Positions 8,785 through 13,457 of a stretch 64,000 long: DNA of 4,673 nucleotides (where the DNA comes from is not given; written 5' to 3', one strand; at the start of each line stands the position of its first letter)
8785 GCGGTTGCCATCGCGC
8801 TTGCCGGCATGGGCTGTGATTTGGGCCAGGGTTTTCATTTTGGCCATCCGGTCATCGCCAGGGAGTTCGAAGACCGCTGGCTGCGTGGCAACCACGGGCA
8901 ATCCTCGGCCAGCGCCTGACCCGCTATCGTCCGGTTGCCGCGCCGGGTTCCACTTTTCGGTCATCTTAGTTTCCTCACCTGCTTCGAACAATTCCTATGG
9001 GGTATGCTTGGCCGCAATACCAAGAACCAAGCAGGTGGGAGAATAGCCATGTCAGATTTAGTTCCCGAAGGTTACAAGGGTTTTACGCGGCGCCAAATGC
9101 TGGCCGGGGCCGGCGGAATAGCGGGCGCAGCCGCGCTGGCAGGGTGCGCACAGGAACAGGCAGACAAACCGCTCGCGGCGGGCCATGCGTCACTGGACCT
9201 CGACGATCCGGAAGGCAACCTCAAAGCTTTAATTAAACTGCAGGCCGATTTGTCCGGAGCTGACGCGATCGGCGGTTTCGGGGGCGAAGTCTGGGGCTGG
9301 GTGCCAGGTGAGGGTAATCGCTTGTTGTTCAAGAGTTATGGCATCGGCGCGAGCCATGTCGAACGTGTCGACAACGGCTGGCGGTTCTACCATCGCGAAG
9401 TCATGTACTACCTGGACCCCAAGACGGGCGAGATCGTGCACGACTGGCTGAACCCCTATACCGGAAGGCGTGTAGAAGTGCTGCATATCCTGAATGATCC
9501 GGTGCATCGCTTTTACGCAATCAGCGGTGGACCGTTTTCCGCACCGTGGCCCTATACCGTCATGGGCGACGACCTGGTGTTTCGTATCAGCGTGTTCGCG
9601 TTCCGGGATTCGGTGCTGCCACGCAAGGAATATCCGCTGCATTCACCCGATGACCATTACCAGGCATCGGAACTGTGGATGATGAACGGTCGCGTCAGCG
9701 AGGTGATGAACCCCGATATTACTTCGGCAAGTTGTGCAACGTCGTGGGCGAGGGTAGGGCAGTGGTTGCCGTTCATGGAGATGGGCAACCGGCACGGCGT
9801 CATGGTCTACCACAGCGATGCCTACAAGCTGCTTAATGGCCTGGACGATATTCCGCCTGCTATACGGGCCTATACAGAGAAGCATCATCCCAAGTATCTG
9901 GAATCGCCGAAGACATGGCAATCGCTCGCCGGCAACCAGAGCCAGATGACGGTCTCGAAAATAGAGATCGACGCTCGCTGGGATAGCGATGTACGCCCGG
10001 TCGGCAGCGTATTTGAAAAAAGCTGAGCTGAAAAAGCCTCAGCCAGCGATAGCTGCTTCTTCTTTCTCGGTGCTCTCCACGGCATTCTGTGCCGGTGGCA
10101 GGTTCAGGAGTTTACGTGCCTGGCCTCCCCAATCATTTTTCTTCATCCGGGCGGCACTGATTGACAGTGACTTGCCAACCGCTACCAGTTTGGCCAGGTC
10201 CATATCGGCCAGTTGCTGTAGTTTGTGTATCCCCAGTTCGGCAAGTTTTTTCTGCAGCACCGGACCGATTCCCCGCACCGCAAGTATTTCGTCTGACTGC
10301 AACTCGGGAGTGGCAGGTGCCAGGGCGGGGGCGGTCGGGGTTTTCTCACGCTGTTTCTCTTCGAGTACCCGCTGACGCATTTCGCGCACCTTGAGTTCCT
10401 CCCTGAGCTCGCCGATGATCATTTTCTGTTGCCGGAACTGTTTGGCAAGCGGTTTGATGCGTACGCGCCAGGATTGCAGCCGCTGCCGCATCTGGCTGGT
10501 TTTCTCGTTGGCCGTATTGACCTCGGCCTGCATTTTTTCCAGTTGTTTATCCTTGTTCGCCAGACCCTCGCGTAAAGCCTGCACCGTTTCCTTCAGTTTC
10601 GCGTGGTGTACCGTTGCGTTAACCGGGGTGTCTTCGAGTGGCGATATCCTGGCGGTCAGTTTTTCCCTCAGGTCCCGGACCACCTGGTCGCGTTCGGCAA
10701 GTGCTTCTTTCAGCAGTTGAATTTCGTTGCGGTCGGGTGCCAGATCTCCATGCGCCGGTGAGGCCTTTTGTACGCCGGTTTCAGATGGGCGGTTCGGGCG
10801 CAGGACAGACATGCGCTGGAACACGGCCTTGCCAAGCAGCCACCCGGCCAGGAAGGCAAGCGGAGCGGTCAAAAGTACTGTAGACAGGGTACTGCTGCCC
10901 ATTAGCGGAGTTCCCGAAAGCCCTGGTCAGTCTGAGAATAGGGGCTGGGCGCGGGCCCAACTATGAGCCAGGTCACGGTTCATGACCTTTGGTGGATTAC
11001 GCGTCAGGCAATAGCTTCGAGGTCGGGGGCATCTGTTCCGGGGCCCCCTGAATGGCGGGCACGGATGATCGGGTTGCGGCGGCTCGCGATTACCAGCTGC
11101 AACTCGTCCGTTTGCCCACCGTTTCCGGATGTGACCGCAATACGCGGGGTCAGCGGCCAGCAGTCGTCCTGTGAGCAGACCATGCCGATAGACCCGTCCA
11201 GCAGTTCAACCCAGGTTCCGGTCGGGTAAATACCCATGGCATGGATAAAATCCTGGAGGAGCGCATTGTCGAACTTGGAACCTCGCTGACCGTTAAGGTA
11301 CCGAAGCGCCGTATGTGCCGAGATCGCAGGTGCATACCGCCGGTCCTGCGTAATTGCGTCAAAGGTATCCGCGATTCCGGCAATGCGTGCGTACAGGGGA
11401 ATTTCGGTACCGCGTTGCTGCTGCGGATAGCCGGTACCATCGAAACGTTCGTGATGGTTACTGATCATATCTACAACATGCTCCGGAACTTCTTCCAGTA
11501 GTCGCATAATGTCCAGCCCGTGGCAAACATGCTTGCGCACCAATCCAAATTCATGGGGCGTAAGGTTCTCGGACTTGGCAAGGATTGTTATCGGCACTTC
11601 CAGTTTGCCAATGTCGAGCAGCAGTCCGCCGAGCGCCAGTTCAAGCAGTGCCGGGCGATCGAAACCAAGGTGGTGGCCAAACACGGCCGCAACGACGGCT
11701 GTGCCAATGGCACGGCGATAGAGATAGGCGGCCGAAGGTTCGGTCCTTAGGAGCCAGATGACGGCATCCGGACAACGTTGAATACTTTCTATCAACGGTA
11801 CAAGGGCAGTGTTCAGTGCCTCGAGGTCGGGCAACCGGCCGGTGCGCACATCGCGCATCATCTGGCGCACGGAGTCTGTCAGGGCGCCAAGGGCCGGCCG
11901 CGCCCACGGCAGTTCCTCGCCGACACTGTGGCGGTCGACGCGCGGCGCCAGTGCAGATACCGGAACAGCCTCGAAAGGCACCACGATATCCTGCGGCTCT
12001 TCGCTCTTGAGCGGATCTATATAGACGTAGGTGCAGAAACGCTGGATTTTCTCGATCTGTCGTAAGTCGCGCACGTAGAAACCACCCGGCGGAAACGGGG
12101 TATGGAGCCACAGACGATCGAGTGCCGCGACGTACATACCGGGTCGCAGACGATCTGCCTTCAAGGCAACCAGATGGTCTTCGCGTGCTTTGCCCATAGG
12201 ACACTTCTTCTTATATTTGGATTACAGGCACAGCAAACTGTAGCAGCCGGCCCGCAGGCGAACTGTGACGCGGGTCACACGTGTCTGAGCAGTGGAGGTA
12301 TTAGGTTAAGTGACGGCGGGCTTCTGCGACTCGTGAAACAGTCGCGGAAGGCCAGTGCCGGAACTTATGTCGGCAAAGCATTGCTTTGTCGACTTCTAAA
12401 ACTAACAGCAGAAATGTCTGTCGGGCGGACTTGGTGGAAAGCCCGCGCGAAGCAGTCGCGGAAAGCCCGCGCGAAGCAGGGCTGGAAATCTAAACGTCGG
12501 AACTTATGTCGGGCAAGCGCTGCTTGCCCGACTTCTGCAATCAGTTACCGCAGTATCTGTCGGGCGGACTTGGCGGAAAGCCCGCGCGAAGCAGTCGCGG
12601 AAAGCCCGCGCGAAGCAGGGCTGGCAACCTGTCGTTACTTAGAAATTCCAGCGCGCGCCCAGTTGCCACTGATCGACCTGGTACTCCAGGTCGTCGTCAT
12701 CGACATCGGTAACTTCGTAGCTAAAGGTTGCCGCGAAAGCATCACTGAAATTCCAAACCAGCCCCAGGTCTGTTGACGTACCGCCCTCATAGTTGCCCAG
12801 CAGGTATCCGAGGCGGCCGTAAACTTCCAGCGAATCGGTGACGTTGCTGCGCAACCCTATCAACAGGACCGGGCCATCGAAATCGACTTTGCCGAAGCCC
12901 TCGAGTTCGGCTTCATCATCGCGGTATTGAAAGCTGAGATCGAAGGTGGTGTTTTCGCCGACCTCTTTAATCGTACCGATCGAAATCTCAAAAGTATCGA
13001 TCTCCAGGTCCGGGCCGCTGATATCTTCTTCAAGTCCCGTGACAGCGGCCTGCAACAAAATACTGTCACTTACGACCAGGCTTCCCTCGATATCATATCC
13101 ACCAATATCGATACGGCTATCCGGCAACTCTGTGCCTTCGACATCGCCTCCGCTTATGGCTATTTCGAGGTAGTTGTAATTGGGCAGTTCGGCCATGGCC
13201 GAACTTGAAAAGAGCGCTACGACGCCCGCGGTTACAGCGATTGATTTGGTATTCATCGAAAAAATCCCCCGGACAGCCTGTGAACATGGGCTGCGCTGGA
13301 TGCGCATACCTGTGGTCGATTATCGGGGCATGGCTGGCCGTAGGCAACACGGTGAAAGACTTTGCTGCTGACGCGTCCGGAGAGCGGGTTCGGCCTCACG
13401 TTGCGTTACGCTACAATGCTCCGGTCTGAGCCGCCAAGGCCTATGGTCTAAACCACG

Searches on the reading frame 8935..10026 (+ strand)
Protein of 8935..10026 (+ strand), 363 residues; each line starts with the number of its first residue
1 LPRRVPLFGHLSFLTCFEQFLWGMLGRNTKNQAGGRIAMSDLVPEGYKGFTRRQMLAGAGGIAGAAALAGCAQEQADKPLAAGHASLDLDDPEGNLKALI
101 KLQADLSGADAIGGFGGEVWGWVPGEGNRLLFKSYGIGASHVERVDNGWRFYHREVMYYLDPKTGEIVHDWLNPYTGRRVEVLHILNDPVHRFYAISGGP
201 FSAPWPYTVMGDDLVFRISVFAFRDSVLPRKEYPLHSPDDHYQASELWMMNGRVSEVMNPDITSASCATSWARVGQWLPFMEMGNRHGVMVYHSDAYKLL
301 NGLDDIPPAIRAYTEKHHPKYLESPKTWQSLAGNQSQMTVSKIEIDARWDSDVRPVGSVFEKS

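Call 49: search_protein_families(library=pfam, proteins=[window:8935-10026:+], max_evalue=0.0001)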
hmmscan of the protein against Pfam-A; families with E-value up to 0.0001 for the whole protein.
window:8935-10026:+ (363 aa): 1 family
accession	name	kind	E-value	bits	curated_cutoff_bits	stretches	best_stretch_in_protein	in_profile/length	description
PF08894.16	DUF1838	-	2.5e-55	188.2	25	1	116-332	9-220/232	Protein of unknown function (DUF1838)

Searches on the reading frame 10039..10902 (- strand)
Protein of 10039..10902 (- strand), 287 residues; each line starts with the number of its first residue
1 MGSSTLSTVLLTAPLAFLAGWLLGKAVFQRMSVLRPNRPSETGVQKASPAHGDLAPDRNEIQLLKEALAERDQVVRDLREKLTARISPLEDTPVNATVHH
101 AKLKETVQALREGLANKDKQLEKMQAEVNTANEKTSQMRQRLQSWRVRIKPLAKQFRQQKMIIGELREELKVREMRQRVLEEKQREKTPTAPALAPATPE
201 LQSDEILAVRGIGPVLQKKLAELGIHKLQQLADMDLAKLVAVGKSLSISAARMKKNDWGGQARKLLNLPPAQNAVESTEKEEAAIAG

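Call 49: search_protein_families(library=pfam, proteins=[window:10039-10902:-], max_evalue=0.0001)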
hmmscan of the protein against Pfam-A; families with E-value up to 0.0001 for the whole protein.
window:10039-10902:- (287 aa): 1 family
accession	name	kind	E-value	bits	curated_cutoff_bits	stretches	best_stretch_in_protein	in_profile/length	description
PF13870.11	CCDC113_CCDC96_CC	-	1.5e-05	25.2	31.6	0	102-185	46-129/177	CCDC113/CCDC96, coiled-coil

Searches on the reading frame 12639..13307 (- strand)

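Call 49: search_protein_families(library=pfam, proteins=[window:12639-13307:-], max_evalue=0.0001)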
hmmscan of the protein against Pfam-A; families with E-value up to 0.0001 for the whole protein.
window:12639-13307:- (222 aa): 1 family
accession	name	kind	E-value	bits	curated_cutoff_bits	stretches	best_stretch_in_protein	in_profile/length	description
PF13505.12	OMP_b-brl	-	5.4e-07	30.4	28.7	1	28-222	4-175/175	Outer membrane protein beta-barrel domain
